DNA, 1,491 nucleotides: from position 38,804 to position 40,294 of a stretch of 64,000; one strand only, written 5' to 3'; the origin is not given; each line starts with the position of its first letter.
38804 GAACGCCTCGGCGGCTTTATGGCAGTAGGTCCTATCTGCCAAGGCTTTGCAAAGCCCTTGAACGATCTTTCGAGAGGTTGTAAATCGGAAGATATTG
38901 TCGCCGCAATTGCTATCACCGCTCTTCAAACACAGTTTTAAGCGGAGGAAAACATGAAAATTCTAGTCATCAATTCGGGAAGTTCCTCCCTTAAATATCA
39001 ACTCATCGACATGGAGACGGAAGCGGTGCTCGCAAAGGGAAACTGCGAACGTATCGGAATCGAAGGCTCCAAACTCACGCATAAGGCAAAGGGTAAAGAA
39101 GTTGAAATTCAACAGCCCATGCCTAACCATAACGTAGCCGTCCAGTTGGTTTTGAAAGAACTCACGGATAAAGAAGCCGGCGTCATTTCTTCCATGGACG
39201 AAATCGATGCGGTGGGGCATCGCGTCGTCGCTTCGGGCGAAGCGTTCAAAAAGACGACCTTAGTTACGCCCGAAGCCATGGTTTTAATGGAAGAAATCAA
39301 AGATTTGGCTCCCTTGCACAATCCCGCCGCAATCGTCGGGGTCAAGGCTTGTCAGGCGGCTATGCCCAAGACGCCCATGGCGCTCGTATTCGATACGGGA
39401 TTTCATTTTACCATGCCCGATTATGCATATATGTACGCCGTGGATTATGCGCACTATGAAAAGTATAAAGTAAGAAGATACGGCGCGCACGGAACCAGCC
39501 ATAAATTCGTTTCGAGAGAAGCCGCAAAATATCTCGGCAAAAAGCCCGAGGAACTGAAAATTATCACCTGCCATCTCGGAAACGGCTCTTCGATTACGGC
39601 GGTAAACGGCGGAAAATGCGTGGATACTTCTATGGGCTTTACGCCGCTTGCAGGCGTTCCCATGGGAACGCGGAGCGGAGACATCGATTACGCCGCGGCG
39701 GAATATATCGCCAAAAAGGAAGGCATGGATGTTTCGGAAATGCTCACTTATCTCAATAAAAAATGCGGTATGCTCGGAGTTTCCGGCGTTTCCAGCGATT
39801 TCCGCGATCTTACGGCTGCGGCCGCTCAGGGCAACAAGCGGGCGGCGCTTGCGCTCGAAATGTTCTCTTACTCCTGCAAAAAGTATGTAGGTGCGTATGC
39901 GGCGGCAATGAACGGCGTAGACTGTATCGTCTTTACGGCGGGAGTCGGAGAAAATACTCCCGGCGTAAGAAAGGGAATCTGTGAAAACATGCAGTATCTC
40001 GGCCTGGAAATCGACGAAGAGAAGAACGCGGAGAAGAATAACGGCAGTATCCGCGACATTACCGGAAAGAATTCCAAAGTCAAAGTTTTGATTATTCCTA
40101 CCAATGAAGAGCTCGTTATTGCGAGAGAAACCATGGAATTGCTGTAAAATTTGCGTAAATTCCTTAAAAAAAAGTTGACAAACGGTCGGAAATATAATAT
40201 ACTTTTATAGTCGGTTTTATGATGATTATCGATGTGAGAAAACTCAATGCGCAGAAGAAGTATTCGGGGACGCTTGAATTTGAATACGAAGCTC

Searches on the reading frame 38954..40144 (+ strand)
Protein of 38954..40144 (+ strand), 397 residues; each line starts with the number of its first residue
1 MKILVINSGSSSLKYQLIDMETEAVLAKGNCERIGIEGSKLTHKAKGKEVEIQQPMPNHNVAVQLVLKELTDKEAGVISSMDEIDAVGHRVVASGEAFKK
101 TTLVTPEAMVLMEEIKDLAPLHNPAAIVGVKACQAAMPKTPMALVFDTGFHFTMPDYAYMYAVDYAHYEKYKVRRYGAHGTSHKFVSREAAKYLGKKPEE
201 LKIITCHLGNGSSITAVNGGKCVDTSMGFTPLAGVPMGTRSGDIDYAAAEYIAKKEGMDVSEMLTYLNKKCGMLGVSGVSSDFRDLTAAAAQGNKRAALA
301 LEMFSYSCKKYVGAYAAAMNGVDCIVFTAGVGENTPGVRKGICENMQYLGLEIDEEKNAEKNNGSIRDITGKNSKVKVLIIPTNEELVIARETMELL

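Call 96: list_cluster_members(proteins=[window:38954-40144:+, window:40668-40856:+])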
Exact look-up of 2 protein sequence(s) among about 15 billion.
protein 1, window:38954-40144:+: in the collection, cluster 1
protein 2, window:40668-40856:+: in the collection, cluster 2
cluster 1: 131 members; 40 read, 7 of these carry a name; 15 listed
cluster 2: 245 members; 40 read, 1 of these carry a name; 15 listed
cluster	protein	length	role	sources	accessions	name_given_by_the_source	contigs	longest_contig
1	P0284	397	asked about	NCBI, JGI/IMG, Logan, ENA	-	acetate kinase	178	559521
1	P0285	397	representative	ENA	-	-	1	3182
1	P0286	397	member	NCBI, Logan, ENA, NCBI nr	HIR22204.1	MAG TPA: acetate kinase [Candidatus Scatosoma pullicola] | acetate kinase [Candidatus Scatosoma pullicola]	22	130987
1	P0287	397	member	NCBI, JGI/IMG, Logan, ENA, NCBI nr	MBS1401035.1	MAG: acetate kinase [Clostridia bacterium] | acetate kinase | acetate kinase [Clostridia bacterium]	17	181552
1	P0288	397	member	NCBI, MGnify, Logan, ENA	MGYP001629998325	FL=1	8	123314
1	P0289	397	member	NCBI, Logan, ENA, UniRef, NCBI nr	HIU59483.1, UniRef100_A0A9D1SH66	MAG TPA: acetate kinase [Candidatus Scatosoma pullistercoris] | Acetate kinase n=1 Tax=Candidatus Scatosoma pullistercoris TaxID=2840934 ... | acetate kinase [Candidatus Scatosoma pullistercoris]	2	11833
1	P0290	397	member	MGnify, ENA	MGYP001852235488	FL=1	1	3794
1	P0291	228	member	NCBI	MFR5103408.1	MAG: acetate kinase, partial [Christensenellaceae bacterium]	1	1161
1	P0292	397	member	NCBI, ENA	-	-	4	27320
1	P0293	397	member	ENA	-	-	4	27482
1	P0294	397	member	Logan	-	-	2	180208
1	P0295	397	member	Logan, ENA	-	-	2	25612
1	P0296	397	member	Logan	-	-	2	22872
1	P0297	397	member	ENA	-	-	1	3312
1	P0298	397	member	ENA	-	-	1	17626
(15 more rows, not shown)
